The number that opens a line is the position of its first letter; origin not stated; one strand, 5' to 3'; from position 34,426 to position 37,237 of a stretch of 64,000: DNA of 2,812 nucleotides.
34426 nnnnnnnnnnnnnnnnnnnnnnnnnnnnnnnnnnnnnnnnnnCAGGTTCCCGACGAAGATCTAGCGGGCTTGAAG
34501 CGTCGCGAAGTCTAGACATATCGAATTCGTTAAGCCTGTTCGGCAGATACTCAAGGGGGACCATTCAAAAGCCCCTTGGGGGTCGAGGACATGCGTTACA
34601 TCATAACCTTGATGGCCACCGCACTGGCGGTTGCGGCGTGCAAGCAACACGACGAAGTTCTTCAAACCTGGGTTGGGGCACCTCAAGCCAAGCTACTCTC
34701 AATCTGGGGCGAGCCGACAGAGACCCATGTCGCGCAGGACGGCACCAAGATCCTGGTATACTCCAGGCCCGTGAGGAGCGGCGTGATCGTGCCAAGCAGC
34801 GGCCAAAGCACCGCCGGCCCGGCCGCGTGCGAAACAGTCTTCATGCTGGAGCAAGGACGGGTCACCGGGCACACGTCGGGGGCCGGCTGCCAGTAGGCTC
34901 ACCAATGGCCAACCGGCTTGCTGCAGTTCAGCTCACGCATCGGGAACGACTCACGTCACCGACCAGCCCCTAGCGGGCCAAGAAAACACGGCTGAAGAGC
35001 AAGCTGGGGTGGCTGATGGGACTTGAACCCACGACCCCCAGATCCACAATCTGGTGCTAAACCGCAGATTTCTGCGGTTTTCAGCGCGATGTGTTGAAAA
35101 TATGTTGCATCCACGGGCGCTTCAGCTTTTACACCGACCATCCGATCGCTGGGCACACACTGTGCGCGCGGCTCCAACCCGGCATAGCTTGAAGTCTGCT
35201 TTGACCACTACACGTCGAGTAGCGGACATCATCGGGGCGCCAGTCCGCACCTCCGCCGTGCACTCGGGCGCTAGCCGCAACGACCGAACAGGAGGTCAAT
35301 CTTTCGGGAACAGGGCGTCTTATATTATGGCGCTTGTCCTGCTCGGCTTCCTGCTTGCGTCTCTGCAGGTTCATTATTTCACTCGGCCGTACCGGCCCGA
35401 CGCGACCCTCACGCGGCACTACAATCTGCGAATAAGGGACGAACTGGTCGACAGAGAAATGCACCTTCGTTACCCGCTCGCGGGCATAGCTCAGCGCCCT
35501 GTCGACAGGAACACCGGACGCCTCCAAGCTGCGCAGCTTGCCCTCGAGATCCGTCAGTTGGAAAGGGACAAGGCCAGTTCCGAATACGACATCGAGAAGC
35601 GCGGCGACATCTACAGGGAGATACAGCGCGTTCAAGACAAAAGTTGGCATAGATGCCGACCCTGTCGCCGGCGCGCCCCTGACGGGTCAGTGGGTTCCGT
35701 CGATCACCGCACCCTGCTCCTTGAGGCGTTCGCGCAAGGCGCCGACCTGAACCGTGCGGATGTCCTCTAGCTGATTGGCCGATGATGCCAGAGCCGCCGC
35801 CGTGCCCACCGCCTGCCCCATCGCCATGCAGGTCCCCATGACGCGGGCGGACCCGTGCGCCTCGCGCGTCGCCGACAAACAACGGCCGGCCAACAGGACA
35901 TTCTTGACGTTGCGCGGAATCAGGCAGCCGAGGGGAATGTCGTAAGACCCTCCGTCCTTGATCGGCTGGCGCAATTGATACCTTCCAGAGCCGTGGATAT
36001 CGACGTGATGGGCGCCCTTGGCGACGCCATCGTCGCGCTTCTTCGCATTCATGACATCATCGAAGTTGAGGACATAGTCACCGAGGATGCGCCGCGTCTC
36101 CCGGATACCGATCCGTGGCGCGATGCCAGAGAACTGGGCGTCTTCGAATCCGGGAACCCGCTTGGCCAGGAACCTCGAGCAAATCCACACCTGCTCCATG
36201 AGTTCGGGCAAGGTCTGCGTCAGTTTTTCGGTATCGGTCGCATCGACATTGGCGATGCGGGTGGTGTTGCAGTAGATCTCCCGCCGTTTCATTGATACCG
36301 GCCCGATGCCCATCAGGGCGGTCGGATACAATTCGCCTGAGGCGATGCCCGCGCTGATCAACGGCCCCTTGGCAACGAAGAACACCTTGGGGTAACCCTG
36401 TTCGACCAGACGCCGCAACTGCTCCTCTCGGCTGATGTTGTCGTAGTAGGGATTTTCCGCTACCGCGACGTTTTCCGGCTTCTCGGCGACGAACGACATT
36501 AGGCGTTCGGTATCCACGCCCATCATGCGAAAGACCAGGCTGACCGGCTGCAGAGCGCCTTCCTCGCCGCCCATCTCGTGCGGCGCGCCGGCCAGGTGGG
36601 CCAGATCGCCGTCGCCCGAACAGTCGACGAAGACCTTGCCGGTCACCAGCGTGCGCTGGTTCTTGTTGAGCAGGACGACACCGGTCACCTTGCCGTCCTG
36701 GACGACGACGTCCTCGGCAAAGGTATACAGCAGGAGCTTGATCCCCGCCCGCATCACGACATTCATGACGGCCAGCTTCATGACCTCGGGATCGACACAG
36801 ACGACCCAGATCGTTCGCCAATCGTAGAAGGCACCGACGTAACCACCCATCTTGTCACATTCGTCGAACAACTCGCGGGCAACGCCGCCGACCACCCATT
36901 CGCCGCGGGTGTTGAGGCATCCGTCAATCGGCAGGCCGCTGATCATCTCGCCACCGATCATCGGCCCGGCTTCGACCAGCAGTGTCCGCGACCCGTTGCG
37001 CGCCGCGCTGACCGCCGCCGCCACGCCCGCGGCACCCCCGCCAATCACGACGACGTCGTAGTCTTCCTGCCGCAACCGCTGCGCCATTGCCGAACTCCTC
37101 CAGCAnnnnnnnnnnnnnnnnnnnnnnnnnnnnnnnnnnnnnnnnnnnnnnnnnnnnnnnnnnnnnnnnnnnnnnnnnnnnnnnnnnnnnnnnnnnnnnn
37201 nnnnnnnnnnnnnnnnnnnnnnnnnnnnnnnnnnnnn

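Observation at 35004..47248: tRNA-His with a diverged 54-nt 3'-end direct repeat 12.2 kb away: relic genomic island carrying a catabolic cassette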

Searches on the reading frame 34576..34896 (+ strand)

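Call 9: search_protein_families(library=pfam, proteins=[window:34576-34896:+], max_evalue=0.1)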
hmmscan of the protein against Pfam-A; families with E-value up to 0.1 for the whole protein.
window:34576-34896:+ (106 aa): 0 families

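Call 26: search_protein_families(library=ncbifam, proteins=[window:34576-34896:+], max_evalue=0.00001)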
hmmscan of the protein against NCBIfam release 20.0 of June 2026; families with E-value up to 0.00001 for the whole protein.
window:34576-34896:+ (106 aa): 0 families

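Call 68: search_protein_families(library=pfam, proteins=[window:34591-34896:+], max_evalue=0.01)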
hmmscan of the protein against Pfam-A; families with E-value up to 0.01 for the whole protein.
window:34591-34896:+ (101 aa): 0 families

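Call 90: search_protein_families(library=phrogs, proteins=[window:34591-34896:+], max_evalue=0.01)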
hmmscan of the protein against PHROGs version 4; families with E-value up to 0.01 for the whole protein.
window:34591-34896:+ (101 aa): 1 family
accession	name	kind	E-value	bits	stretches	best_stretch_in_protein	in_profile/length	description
phrog_3716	-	unknown function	0.00021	22.6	1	16-77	8-68/116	-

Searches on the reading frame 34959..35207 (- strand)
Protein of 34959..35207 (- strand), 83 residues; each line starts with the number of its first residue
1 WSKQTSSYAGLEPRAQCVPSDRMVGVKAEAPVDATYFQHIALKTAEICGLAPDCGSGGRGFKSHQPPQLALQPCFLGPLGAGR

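Call 25: search_protein_families(library=pfam, proteins=[window:34959-35207:-], max_evalue=10)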
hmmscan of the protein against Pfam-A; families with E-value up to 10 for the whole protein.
window:34959-35207:- (83 aa): 0 families

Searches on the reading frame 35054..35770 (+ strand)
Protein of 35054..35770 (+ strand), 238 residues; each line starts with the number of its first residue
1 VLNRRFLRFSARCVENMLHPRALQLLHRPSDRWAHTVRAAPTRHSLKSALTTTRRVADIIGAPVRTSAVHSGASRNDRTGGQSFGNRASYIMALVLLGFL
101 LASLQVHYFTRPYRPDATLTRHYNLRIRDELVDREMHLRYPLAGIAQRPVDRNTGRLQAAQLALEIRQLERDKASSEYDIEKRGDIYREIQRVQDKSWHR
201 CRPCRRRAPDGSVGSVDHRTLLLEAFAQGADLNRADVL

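Call 8: search_protein_families(library=pfam, proteins=[window:35054-35770:+], max_evalue=0.001)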
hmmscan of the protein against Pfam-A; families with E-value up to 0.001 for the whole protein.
window:35054-35770:+ (238 aa): 0 families

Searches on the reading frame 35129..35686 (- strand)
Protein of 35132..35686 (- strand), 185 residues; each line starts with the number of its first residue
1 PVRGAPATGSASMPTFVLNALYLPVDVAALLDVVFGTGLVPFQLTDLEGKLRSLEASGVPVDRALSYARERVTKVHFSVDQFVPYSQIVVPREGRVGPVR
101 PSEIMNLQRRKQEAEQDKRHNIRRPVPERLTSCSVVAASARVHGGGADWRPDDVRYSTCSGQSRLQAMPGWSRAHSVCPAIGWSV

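Call 10: search_protein_families(library=pfam, proteins=[window:35129-35650:-], max_evalue=0.01)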
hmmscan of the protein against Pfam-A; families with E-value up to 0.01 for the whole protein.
window:35129-35650:- (173 aa): 0 families

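Call 25: search_protein_families(library=pfam, proteins=[window:35132-35686:-], max_evalue=10)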
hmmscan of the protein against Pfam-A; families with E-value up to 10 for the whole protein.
window:35132-35686:- (185 aa): 0 families

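Call 87: search_protein_representatives(protein=window:35132-35686:-)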
Query: 185 residues. Proteins with E-value up to 0.001 (for the whole library): 1; up to 1e-10: 1; up to 1e-30: 0. The best 1 are listed.
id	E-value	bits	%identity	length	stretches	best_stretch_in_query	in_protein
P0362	2.8e-15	73.2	49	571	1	37-121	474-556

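Call 88: search_protein_families(library=pfam, proteins=[P0362], max_evalue=0.01)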
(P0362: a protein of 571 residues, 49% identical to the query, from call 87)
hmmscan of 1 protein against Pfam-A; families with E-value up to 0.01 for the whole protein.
P0362 (571 aa): 0 families

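Call 90: search_protein_families(library=phrogs, proteins=[P0362, window:35132-35686:-], max_evalue=0.01)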
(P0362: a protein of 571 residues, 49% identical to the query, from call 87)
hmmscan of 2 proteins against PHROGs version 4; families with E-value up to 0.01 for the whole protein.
P0362 (571 aa): 0 families

window:35132-35686:- (185 aa): 0 families

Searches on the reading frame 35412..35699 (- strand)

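Call 25: search_protein_families(library=pfam, proteins=[window:35412-35699:-], max_evalue=10)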
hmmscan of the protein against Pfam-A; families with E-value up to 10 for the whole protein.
window:35412-35699:- (96 aa): 1 family
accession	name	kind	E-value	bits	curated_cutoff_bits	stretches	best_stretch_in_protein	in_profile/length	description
PF12183.14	NotI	-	1.1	9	22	1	34-66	7-38/238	Restriction endonuclease NotI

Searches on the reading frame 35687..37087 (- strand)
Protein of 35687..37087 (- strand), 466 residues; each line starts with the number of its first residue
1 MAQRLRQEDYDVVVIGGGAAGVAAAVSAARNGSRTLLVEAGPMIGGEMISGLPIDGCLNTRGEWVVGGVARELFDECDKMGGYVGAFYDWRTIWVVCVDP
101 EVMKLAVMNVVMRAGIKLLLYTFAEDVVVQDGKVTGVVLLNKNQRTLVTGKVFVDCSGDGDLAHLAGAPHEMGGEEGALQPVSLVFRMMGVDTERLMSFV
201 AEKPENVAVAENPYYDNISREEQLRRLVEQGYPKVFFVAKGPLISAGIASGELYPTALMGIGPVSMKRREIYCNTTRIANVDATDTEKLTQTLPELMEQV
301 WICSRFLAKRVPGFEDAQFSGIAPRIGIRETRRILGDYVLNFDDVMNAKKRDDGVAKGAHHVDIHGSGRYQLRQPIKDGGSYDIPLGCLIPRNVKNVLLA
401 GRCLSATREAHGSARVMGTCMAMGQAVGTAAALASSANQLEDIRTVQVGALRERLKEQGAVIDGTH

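Call 8: search_protein_families(library=pfam, proteins=[window:35687-37087:-], max_evalue=0.001)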
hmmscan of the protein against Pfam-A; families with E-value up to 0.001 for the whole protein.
window:35687-37087:- (466 aa): 9 families
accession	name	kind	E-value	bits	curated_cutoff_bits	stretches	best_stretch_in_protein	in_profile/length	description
PF12831.13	FAD_oxidored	-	3.9e-110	369.4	27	1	11-455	1-416/416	FAD dependent oxidoreductase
PF00890.30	FAD_binding_2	-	8.3e-11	42.1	20.4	1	11-47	1-37/414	FAD binding domain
PF01946.23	Thi4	-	2.4e-08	34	26.2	1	9-139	17-137/235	Thi4 family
PF01266.30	DAO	-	3.3e-08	33.9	27.9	1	11-46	1-37/353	FAD dependent oxidoreductase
PF01134.28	GIDA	-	3.4e-08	33.4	22.1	1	11-138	1-132/391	Glucose inhibited division protein A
PF07992.20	Pyr_redox_2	-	3.4e-06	27.1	26.1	1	10-43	1-35/291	Pyridine nucleotide-disulphide oxidoreductase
PF03486.20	HI0933_like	-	6e-06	26.3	50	1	11-46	2-37/244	HI0933-like protein Rossmann domain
PF13450.12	NAD_binding_8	-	1.8e-05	25.4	21.9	1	14-50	1-37/68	NAD(P)-binding Rossmann-like domain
PF05834.18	Lycopene_cycl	-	0.00015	21.5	23.4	0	11-44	1-36/380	Lycopene cyclase protein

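Call 26: search_protein_families(library=ncbifam, proteins=[window:35687-37087:-], max_evalue=0.00001)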
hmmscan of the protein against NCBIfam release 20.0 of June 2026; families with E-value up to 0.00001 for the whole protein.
window:35687-37087:- (466 aa): 23 families
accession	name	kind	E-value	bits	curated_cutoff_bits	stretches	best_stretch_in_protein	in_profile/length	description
NF005882.1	PRK07843.1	equivalog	1.5e-09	36.8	788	1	10-47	2-39/547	3-oxosteroid 1-dehydrogenase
NF053717.1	VnlPnlRedVprA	equivalog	1.6e-09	37.1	600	1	6-47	3-44/481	vinyl phenol reductase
NF009478.0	PRK12844.1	equivalog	4.4e-09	35.2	789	1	7-47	6-46/559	3-ketosteroid-delta-1-dehydrogenase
NF009477.0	PRK12843.1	equivalog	6.9e-09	34.7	758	1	6-47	13-54/578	FAD-dependent oxidoreductase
NF004789.0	PRK06134.1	subfamily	1.7e-08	33.5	747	1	3-47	6-50/581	FAD-dependent oxidoreductase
NF041080.1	DGGGPL_reductase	equivalog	5e-08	32.2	580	0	105-160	99-156/447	digeranylgeranylglycerophospholipid reductase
TIGR02032.1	GG-red-SF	subfamily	1.1e-07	31.8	158.8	1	10-159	1-147/297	geranylgeranyl reductase family protein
NF041160.1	DGGPL_Thplmales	equivalog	1.4e-07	30.8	780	1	8-51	2-45/396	digeranylgeranylglycerophospholipid reductase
NF003585.0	PRK05249.1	equivalog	1.6e-07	30.3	465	1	7-48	4-45/464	Si-specific NAD(P)(+) transhydrogenase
TIGR00292.1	TIGR00292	equivalog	2.1e-07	30.5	148.3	1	9-139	21-140/254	sulfide-dependent adenosine diphosphate thiazole synthase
NF006130.0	PRK08274.1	equivalog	4.6e-07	29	369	1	7-42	3-38/467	FAD-dependent tricarballylate dehydrogenase TcuA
TIGR03140.1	AhpF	equivalog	7.8e-07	28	502.9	1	6-55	209-256/515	alkyl hydroperoxide reductase subunit F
NF041891.1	hdrA_Methbact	equivalog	8.3e-07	27.6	1300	1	5-49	129-173/762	ferredoxin:CoB-CoM heterodisulfide reductase subunit HdrA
TIGR03467.1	HpnE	equivalog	1.2e-06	28.2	283.05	1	12-48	1-37/430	hydroxysqualene dehydroxylase HpnE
TIGR01372.1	soxA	subfamily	1.7e-06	26.1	1164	1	10-50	169-209/996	sarcosine oxidase subunit alpha family protein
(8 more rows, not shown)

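Call 70: search_dna_similar(query=window:35687-37087:-, collection=plasmids, mode=protein, max_rows=12)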
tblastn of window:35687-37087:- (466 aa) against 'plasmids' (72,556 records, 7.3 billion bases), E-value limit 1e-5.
Records with a match: 137; places in all: 149; records where one place covers at least 80% of the query: 56.
Best place of each record, by identity: <60% 137.
By first word of the organism name: Rhizobium 32; Streptomyces 9; Ensifer 9; Roseibium 8; Rhodococcus 8; Variovorax 5; Neorhizobium 4; Labrenzia 4; Cupriavidus 4; Paracoccus 3; and 37 more.
By predicted mobility (MOB-suite, as given by PLSDB): non-mobilizable 101; mobilizable 22; conjugative 14.
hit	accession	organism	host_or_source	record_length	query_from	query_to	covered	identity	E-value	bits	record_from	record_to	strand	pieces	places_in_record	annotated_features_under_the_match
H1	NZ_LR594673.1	Variovorax sp. PBL-E5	linuron-contaminated soil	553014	3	420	90%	38.4%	1e-56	210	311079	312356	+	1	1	FAD-dependent oxidoreductase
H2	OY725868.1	Subdoligranulum variabile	-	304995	30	462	93%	34.1%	2e-40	162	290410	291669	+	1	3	record has no annotation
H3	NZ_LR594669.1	Variovorax sp. SRS16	linuron-contaminated soil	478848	30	420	84%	37.5%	1e-50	192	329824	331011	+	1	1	FAD-dependent oxidoreductase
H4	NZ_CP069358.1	Microvirga sp. VF16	Vachellia farnesiana,Cell culture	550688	9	420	88%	35.0%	1e-56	209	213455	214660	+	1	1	FAD-dependent oxidoreductase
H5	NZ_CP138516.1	Variovorax paradoxus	Legume root,PacBio whole genome assembly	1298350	37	462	91%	32.0%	1e-30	133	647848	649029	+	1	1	none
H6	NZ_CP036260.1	Sporomusa termitida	whole organism,intestinal contents of ...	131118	30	466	94%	30.9%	1e-41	166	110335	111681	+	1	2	FAD-dependent oxidoreductase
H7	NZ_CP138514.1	Variovorax paradoxus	Legume root,PacBio whole genome assembly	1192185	37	462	91%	31.6%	3e-31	135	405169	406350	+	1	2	none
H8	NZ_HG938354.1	Neorhizobium galegae bv. orientalis str. HAMBI 540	Galega orientalis root nodule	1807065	31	420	84%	34.1%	4e-58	214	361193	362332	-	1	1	record has no annotation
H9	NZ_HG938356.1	Neorhizobium galegae bv. officinalis bv. officinalis str. ...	Galega officinalis root nodule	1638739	31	420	84%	34.1%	4e-58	214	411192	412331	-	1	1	record has no annotation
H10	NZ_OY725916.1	Bacteroides finegoldii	-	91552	30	459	92%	30.5%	1e-38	156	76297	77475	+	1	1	FAD-dependent oxidoreductase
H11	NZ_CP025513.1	Neorhizobium sp. SOG26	Oryza glumipatula,Whole ...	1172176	31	420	84%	33.1%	7e-56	207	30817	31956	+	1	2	none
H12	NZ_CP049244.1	Allorhizobium pseudoryzae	cell culture,soil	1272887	6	420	89%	31.0%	3e-21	104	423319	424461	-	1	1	none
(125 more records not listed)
